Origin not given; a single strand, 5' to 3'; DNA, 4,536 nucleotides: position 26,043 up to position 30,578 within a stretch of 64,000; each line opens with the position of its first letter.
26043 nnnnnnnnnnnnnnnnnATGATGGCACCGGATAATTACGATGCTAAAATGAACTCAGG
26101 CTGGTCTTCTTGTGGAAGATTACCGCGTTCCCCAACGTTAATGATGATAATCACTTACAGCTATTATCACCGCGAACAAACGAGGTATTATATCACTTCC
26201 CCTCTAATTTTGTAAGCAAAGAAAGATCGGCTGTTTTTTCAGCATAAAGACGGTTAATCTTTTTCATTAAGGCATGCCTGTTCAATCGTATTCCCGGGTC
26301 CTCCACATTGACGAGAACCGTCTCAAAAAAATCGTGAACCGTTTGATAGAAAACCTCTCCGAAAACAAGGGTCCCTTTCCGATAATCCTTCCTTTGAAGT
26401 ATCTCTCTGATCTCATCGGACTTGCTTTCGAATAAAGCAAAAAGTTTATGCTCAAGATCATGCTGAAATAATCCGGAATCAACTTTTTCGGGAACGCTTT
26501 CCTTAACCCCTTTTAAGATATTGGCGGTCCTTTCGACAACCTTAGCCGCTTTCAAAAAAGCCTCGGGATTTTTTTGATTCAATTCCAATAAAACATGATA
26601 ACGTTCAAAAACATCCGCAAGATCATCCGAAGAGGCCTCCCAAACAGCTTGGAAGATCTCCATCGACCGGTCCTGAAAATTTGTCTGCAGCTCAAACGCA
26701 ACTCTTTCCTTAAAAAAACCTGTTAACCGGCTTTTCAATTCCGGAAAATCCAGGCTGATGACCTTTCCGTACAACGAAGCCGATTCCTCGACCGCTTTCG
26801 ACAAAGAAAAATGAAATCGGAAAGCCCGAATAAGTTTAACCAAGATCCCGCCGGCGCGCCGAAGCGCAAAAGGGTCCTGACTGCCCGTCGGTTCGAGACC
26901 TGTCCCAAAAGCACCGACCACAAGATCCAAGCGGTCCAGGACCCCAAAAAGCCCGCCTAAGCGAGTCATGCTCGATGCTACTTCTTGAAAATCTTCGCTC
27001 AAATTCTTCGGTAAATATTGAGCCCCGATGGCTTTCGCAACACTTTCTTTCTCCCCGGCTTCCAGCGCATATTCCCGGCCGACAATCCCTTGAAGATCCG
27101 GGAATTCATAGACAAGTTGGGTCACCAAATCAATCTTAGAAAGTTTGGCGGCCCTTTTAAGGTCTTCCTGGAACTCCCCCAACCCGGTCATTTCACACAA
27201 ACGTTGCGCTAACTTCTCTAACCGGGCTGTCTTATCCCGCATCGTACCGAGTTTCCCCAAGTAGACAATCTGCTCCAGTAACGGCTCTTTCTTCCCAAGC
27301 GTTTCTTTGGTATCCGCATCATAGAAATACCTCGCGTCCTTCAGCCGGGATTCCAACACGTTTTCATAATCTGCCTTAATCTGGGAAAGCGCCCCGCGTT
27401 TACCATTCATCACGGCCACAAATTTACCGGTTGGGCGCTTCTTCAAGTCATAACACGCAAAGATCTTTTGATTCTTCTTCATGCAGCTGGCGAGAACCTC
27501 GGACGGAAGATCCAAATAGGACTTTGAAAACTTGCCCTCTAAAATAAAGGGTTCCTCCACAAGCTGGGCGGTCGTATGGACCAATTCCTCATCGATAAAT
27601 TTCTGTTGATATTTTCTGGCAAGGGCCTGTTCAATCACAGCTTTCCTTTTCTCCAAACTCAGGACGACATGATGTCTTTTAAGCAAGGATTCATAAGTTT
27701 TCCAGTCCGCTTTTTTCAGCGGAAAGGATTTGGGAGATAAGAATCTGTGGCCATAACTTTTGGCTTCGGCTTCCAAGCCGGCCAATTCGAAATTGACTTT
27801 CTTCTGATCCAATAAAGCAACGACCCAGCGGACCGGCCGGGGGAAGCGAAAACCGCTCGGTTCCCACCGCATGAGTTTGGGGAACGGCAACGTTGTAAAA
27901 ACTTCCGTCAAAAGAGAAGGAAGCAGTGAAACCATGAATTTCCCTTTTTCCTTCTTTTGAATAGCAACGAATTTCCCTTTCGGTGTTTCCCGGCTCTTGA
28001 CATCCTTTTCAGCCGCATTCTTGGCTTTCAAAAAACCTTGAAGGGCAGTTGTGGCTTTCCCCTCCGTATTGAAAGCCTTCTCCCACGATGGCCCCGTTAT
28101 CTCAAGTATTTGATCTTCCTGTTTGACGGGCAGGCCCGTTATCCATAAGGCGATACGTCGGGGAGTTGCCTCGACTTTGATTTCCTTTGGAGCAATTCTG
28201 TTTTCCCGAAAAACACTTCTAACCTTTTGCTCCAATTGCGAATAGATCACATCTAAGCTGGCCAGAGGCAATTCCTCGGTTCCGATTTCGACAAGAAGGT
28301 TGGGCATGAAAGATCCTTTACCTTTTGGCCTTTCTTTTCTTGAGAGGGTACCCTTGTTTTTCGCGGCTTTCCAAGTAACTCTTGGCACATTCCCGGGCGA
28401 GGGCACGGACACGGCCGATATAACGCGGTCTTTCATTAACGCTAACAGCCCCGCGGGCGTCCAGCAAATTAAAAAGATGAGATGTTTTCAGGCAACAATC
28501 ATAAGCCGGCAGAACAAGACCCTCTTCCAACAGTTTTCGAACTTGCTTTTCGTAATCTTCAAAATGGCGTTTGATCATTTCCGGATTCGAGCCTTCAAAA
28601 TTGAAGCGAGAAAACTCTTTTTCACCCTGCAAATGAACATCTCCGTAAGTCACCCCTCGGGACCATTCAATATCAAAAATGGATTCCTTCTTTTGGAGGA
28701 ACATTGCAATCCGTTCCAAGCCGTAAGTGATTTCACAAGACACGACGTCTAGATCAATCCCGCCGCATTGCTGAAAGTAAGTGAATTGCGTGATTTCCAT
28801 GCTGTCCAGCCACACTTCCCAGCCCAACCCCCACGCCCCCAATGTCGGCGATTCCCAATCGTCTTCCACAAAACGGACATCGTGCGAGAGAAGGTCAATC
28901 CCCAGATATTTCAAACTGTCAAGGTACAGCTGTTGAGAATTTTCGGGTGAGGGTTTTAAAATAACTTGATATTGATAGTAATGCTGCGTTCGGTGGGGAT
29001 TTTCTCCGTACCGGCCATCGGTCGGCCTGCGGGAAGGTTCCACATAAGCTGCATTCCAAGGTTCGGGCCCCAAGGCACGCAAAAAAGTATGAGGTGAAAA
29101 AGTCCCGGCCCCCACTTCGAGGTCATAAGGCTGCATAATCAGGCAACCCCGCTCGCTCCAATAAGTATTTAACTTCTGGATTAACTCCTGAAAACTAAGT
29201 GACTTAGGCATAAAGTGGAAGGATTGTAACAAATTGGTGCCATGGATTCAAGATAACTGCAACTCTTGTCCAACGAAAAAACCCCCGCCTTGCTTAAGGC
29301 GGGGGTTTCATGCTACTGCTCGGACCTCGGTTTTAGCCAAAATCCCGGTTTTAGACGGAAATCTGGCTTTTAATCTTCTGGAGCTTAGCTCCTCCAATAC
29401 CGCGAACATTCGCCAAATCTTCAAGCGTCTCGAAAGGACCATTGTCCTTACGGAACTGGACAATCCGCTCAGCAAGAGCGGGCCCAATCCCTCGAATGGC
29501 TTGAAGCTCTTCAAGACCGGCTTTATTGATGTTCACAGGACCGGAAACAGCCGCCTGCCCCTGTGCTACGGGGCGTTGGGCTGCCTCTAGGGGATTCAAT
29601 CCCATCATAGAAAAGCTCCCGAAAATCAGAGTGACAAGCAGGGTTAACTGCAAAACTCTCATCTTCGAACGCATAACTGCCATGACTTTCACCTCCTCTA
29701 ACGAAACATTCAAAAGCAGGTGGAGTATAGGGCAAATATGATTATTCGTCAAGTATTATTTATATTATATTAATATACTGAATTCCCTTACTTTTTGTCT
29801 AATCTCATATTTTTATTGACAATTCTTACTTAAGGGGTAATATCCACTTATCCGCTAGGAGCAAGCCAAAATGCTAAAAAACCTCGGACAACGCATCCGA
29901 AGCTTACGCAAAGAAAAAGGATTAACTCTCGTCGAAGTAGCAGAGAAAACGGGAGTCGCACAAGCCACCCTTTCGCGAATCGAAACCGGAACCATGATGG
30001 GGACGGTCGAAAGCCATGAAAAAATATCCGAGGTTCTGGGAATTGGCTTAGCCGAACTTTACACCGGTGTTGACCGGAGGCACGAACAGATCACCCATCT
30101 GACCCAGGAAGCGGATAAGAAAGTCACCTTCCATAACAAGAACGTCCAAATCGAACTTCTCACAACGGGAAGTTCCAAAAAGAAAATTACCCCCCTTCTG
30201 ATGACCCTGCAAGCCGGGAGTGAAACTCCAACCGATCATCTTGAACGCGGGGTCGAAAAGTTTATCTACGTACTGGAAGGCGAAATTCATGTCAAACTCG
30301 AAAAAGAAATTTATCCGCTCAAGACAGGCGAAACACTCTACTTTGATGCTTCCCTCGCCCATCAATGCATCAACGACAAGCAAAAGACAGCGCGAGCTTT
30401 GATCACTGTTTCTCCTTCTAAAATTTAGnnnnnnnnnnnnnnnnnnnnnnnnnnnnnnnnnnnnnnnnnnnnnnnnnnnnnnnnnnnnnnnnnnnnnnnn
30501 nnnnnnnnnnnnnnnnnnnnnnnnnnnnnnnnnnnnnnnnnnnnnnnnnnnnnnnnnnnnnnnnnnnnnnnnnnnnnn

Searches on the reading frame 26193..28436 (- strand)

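Call 51: search_protein_families(library=pfam, proteins=[window:26193-28436:-], max_evalue=0.00001)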
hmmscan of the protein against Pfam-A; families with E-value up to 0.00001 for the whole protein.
window:26193-28436:- (747 aa): 1 family
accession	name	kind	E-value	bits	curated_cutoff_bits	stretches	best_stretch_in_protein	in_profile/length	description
PF02092.22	tRNA_synt_2f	-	3.6e-158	528.3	29.2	1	47-598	1-534/536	Glycyl-tRNA synthetase beta subunit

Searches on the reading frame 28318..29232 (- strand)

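Call 51: search_protein_families(library=pfam, proteins=[window:28318-29232:-], max_evalue=0.00001)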
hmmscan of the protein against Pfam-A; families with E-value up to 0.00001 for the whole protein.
window:28318-29232:- (304 aa): 1 family
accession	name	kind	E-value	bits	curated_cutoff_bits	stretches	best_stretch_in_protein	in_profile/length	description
PF02091.20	tRNA-synt_2e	-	3.2e-146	486.3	27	1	14-291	1-278/278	Glycyl-tRNA synthetase alpha subunit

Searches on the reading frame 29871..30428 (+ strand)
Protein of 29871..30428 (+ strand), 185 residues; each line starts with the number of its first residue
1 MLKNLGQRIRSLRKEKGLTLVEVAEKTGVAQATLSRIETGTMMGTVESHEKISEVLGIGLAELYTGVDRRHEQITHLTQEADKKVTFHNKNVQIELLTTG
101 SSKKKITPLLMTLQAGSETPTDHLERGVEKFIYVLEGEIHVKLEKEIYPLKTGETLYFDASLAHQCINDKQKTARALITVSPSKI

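Call 51: search_protein_families(library=pfam, proteins=[window:29871-30428:+], max_evalue=0.00001)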
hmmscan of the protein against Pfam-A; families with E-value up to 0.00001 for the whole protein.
window:29871-30428:+ (185 aa): 5 families
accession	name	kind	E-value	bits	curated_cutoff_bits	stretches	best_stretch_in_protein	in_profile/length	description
PF07883.17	Cupin_2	-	2.4e-14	53.2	27.2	1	110-178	2-68/70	Cupin domain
PF01381.28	HTH_3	-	7.3e-13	48.8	23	1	9-63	1-55/55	Helix-turn-helix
PF13560.12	HTH_31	-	2.4e-10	41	27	1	5-57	2-55/64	Helix-turn-helix domain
PF12844.13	HTH_19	-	3.8e-10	40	30.2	1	6-68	1-63/64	Helix-turn-helix domain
PF13443.12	HTH_26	-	5.9e-06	26.9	22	0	8-65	1-59/63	Cro/C1-type HTH DNA-binding domain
